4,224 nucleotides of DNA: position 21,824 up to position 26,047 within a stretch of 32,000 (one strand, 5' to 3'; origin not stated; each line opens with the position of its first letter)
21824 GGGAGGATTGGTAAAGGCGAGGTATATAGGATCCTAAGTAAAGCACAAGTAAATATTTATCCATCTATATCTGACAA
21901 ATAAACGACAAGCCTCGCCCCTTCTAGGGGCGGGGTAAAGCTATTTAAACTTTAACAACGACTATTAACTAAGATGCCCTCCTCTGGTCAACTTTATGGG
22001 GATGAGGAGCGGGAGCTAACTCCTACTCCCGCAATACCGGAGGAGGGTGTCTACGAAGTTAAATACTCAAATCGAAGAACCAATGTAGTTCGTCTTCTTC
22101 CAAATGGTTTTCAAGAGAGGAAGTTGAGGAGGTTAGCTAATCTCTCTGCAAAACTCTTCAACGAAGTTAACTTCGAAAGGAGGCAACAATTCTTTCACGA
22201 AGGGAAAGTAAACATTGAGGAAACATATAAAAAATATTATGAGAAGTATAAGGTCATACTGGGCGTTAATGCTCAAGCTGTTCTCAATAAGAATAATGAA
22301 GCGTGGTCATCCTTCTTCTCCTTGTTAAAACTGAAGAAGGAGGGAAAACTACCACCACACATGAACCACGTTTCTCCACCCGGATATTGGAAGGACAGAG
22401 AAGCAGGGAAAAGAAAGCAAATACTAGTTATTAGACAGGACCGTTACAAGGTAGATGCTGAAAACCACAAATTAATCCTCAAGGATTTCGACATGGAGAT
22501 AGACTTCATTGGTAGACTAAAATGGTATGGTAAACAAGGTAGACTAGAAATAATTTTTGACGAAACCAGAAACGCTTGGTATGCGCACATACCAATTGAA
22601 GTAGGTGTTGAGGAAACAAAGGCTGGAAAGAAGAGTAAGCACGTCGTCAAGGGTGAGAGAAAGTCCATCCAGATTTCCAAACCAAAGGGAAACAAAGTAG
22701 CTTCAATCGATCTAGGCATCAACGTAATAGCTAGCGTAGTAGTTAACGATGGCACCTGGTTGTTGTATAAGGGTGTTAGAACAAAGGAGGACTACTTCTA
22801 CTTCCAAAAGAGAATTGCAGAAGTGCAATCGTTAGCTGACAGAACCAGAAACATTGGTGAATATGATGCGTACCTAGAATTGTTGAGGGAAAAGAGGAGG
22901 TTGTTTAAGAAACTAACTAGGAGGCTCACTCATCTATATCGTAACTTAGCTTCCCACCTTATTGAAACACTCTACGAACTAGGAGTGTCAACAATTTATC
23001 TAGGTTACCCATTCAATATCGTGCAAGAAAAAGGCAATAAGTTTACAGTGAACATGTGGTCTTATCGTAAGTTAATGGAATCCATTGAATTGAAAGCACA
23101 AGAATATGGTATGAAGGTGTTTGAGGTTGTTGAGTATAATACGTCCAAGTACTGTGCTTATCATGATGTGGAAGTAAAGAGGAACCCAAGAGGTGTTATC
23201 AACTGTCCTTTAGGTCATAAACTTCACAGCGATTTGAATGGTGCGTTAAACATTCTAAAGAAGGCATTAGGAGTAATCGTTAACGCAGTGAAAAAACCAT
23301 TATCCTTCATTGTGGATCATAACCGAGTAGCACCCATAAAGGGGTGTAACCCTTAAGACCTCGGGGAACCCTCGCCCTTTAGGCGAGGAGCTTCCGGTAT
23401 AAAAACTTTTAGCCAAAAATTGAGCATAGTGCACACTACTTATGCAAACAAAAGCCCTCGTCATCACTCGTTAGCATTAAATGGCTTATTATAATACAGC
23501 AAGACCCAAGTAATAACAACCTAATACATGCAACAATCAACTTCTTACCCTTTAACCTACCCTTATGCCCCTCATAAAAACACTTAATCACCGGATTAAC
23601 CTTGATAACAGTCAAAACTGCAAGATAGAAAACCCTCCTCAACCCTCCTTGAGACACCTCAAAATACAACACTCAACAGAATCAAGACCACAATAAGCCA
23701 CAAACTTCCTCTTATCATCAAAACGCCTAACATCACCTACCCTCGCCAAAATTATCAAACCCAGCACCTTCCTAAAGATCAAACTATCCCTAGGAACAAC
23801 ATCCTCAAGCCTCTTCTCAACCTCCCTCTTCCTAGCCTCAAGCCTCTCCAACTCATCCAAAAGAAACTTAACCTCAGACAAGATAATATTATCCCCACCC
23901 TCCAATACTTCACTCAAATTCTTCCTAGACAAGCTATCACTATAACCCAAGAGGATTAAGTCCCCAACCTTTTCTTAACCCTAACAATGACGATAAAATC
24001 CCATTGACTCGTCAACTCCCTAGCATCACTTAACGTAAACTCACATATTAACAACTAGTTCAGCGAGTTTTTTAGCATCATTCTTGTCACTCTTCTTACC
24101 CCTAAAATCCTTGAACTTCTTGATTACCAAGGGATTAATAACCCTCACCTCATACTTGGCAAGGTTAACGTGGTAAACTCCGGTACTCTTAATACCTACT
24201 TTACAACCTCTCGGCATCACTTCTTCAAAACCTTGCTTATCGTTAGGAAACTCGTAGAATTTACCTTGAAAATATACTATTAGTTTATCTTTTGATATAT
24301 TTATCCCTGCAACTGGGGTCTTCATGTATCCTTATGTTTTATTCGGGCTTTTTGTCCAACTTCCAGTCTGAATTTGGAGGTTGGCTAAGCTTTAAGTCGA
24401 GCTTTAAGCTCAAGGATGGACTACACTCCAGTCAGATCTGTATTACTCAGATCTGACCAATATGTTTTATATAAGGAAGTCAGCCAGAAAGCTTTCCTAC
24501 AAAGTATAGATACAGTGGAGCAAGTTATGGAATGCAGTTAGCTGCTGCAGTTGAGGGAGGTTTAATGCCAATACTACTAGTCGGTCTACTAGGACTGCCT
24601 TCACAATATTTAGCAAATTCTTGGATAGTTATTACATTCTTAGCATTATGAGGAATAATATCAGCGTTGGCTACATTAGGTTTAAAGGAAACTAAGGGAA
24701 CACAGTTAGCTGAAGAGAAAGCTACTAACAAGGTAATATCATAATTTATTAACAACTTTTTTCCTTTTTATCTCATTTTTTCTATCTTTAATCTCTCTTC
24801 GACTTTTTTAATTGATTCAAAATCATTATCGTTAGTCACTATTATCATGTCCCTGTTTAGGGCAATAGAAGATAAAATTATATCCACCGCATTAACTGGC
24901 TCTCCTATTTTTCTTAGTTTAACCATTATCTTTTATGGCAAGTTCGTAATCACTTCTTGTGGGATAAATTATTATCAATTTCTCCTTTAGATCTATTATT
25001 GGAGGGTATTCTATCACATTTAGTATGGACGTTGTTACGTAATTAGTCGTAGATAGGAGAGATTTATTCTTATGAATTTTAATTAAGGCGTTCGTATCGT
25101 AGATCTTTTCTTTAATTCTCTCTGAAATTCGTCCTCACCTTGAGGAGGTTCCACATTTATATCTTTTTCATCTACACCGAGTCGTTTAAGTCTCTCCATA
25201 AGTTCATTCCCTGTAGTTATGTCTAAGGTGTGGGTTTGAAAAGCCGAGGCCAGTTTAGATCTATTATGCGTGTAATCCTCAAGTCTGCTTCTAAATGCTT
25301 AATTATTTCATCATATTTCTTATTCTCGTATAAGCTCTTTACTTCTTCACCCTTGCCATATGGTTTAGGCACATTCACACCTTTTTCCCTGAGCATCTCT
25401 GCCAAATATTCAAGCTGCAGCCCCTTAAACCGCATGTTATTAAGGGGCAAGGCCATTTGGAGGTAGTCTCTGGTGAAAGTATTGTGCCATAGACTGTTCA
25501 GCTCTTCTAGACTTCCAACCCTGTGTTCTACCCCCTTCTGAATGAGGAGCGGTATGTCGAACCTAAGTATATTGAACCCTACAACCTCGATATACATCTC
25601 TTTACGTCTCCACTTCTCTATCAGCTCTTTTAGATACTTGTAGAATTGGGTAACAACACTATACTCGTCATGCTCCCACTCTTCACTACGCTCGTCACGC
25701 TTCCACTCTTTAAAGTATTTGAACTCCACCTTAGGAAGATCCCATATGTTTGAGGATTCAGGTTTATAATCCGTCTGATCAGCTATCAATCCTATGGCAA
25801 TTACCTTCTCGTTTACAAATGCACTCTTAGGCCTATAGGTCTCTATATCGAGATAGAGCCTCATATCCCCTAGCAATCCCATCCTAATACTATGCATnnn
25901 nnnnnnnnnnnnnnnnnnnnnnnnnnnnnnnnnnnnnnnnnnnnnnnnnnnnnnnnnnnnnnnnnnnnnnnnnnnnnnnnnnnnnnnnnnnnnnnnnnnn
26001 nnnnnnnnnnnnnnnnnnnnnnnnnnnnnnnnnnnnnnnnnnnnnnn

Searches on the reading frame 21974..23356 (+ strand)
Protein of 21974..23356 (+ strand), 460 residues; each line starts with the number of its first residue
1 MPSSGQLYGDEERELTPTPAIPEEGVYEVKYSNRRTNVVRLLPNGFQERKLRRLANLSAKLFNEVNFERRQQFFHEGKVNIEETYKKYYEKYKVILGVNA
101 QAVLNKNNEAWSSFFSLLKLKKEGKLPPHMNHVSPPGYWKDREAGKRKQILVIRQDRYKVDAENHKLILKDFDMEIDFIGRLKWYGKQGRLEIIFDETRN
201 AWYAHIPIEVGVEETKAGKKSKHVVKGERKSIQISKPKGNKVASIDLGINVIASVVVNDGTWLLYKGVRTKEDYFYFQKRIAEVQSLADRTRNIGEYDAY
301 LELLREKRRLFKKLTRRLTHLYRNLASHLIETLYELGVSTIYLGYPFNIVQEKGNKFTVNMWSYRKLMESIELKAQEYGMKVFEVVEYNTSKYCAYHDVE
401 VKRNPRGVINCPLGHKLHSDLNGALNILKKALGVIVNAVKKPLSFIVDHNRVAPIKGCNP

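Call 41: search_protein_families(library=pfam, proteins=[window:21974-23356:+], max_evalue=0.01)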
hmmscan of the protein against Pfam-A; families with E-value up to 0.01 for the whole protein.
window:21974-23356:+ (460 aa): 2 families
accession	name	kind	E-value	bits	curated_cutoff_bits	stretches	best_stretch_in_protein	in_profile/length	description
PF01385.25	OrfB_IS605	-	3.1e-29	102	30.5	1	230-349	9-119/120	Probable transposase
PF07282.18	Cas12f1-like_TNB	-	5.4e-11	42.9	26.3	1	364-427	1-60/60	Cas12f1-like, TNB domain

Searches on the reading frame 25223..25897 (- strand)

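Call 4: search_protein_families(library=pfam, proteins=[window:25223-25897:-], max_evalue=1)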
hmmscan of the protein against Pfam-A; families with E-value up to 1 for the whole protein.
window:25223-25897:- (224 aa): 2 families
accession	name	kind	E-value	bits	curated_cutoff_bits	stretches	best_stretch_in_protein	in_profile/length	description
PF03104.25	DNA_pol_B_exo1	-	0.00077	19.4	23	1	16-136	69-193/242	DNA polymerase family B, exonuclease domain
PF10108.15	DNA_pol_B_exo2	-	0.0016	18.6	24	1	73-206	32-163/213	Predicted 3'-5' exonuclease related to the exonuclease domain of PolB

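Call 6: search_protein_families(library=ncbifam, proteins=[window:25223-25897:-], max_evalue=1)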
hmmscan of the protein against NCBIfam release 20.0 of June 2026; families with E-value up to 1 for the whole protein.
window:25223-25897:- (224 aa): 1 family
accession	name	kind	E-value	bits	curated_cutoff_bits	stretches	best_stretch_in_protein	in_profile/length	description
NF004421.0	PRK05762.1-2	equivalog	0.057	11.7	570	1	76-128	205-260/795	DNA polymerase II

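Call 7: search_protein_families(library=phrogs, proteins=[window:25223-25897:-], max_evalue=1)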
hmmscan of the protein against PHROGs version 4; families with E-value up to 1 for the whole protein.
window:25223-25897:- (224 aa): 5 families
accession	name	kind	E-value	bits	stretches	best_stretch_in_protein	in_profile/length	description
phrog_2062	-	DNA, RNA and nucleotide metabolism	3.7e-05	23.5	1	15-143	112-240/502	DNA polymerase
phrog_25228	-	DNA, RNA and nucleotide metabolism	5.9e-05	23.3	1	105-207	112-217/326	3'-5' exonuclease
phrog_262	-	DNA, RNA and nucleotide metabolism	0.0029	16.7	1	14-143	119-239/856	DNA polymerase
phrog_403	-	DNA, RNA and nucleotide metabolism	0.046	13.6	1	66-149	120-181/321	DNA polymerase exonuclease subunit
phrog_622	-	unknown function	0.1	13.9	1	26-79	52-103/132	unknown function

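Call 8: search_protein_families(library=padloc, proteins=[window:25223-25897:-], max_evalue=1)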
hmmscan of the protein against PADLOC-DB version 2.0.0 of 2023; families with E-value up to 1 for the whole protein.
window:25223-25897:- (224 aa): 0 families
